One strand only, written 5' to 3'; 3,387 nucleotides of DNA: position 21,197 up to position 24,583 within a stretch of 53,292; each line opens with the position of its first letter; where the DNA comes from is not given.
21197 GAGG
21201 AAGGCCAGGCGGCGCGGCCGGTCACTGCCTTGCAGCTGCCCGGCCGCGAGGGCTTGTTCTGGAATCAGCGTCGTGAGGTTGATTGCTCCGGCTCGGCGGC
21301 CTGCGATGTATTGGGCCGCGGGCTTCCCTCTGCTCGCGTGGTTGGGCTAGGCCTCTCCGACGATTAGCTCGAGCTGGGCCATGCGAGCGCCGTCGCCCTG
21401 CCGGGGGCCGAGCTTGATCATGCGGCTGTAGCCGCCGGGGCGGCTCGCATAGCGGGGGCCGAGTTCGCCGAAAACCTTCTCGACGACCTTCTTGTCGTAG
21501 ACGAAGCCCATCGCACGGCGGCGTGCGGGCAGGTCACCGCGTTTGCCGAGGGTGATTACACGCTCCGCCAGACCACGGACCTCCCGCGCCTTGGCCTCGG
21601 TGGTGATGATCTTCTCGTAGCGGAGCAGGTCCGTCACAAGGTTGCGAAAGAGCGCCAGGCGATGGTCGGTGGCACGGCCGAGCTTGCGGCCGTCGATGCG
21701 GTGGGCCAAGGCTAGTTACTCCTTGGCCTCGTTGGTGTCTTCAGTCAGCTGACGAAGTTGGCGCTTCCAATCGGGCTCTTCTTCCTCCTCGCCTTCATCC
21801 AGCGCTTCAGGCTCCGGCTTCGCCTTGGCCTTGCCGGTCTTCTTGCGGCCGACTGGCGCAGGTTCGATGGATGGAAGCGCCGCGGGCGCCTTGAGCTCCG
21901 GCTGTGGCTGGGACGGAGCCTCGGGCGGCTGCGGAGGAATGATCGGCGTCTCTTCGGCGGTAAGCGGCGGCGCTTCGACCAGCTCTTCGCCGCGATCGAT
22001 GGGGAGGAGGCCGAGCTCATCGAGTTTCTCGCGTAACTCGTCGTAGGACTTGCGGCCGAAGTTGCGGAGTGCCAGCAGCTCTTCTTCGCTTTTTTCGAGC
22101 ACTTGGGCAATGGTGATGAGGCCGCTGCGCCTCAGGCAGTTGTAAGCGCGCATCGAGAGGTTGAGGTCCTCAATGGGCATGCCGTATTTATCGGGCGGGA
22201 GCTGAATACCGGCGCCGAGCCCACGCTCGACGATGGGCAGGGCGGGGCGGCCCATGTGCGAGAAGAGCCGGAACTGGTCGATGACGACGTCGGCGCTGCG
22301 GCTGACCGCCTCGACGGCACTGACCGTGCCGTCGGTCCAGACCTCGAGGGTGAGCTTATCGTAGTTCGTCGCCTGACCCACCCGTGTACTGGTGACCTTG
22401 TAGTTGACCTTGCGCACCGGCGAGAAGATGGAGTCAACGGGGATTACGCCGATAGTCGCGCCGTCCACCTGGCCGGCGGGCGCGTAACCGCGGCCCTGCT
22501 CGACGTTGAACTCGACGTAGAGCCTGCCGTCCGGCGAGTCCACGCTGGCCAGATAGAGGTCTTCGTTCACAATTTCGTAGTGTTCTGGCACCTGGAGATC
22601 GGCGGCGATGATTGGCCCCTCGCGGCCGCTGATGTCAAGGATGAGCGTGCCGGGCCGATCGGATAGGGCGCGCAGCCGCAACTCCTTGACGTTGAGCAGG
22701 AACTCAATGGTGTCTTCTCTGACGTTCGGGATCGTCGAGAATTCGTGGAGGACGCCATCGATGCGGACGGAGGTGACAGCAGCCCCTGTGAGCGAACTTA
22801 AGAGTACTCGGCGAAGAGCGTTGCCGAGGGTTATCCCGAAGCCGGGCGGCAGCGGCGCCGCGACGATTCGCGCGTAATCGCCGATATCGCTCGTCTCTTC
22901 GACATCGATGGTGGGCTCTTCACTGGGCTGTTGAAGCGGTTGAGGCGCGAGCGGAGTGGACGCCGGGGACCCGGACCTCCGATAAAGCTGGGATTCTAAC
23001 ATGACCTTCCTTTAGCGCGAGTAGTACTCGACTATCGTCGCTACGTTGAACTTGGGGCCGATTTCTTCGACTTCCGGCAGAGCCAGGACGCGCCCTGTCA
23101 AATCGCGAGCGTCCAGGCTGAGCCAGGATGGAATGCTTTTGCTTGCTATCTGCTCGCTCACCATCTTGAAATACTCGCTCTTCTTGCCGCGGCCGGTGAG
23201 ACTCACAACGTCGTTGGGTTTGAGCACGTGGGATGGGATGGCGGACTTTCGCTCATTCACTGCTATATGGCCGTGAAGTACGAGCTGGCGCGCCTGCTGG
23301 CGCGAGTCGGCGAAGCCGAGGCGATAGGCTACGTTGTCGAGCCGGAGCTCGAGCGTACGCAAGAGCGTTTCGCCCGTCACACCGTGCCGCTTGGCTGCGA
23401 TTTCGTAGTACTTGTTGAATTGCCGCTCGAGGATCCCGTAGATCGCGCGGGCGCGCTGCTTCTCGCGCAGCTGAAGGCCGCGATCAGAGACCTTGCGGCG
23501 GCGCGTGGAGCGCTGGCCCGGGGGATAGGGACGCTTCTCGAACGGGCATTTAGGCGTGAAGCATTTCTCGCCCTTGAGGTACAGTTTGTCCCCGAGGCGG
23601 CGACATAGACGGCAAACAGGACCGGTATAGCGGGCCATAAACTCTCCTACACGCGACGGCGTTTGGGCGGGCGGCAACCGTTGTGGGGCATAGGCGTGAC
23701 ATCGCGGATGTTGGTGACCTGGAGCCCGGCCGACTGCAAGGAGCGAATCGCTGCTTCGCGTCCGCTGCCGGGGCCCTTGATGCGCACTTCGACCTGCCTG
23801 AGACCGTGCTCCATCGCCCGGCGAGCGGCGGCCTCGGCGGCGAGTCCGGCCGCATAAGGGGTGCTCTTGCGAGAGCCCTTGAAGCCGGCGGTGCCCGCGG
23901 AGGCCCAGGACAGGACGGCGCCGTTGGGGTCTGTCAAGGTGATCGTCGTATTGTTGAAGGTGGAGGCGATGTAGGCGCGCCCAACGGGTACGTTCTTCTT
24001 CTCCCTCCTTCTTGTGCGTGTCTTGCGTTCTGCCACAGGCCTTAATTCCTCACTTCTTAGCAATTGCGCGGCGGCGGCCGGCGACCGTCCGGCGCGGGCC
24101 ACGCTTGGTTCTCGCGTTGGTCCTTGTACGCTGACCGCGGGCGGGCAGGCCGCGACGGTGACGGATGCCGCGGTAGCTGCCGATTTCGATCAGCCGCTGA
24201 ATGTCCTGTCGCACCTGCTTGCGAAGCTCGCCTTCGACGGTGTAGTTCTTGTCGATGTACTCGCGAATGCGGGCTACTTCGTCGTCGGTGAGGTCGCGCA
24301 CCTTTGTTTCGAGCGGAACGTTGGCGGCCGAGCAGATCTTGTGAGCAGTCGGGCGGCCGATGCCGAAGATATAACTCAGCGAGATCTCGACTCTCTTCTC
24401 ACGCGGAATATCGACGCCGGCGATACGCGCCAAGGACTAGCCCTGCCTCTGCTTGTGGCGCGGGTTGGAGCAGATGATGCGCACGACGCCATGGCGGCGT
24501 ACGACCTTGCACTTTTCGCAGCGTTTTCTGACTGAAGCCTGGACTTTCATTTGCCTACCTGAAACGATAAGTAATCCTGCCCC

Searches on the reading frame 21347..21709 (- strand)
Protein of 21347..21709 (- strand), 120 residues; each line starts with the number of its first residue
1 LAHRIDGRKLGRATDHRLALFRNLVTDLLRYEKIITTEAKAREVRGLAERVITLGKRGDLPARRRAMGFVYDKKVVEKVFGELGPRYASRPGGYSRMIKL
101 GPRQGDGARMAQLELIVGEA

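Call 23: search_protein_families(library=pfam, proteins=[window:21347-21709:-], max_evalue=0.0001)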
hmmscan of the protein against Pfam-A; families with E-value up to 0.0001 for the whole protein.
window:21347-21709:- (120 aa): 1 family
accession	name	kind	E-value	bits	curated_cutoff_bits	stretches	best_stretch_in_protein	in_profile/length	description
PF01196.24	Ribosomal_L17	-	8.1e-36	123.3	27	1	20-116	1-97/97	Ribosomal protein L17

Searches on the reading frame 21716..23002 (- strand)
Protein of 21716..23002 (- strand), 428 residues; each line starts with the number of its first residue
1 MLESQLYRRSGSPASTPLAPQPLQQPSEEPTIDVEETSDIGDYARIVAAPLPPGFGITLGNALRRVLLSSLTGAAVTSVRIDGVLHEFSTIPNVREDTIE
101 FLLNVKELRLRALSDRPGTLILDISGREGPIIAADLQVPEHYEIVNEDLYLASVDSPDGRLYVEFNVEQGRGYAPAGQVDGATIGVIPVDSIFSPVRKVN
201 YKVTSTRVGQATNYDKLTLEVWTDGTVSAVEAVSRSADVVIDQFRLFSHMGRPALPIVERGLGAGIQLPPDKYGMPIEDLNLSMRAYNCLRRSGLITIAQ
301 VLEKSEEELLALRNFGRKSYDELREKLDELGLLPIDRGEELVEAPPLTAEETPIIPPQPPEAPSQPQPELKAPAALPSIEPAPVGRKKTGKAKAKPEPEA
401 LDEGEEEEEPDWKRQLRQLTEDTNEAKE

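Call 23: search_protein_families(library=pfam, proteins=[window:21716-23002:-], max_evalue=0.0001)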
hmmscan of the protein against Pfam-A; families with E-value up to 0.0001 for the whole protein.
window:21716-23002:- (428 aa): 3 families
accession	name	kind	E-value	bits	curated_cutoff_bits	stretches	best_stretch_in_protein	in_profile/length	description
PF01000.31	RNA_pol_A_bac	-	6e-25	88.2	33.9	1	79-194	1-119/119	RNA polymerase Rpb3/RpoA insert domain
PF03118.21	RNA_pol_A_CTD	-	2e-21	75.9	23.8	1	272-329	10-67/67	Bacterial RNA polymerase, alpha chain C terminal domain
PF01193.29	RNA_pol_L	-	4.9e-21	74.7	24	1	50-244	2-74/74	RNA polymerase Rpb3/Rpb11 dimerisation domain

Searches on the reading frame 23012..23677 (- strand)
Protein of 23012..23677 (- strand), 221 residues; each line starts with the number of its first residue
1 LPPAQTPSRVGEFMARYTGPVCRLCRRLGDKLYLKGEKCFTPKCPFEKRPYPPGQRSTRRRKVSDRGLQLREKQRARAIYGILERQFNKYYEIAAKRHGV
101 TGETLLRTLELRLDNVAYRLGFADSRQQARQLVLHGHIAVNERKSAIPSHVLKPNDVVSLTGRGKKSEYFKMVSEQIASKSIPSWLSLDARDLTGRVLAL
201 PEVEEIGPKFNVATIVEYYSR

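Call 23: search_protein_families(library=pfam, proteins=[window:23012-23677:-], max_evalue=0.0001)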
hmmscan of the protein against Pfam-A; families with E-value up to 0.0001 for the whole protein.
window:23012-23677:- (221 aa): 2 families
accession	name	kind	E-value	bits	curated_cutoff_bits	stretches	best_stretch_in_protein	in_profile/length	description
PF00163.24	Ribosomal_S4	-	2.1e-33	115.3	23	1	16-110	1-95/95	Ribosomal protein S4/S9 N-terminal domain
PF01479.30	S4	-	1e-15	57.6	22.8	1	111-158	1-48/48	S4 domain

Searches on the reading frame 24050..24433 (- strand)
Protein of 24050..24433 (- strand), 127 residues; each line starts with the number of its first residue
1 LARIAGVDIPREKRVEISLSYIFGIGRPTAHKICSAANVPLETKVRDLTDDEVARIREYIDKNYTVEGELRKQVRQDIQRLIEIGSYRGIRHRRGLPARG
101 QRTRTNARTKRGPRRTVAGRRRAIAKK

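Call 23: search_protein_families(library=pfam, proteins=[window:24050-24433:-], max_evalue=0.0001)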
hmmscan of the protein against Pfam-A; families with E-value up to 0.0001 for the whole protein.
window:24050-24433:- (127 aa): 1 family
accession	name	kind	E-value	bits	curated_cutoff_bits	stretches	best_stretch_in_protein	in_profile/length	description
PF00416.27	Ribosomal_S13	-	1.1e-34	120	31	1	3-109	1-128/128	Ribosomal protein S13/S18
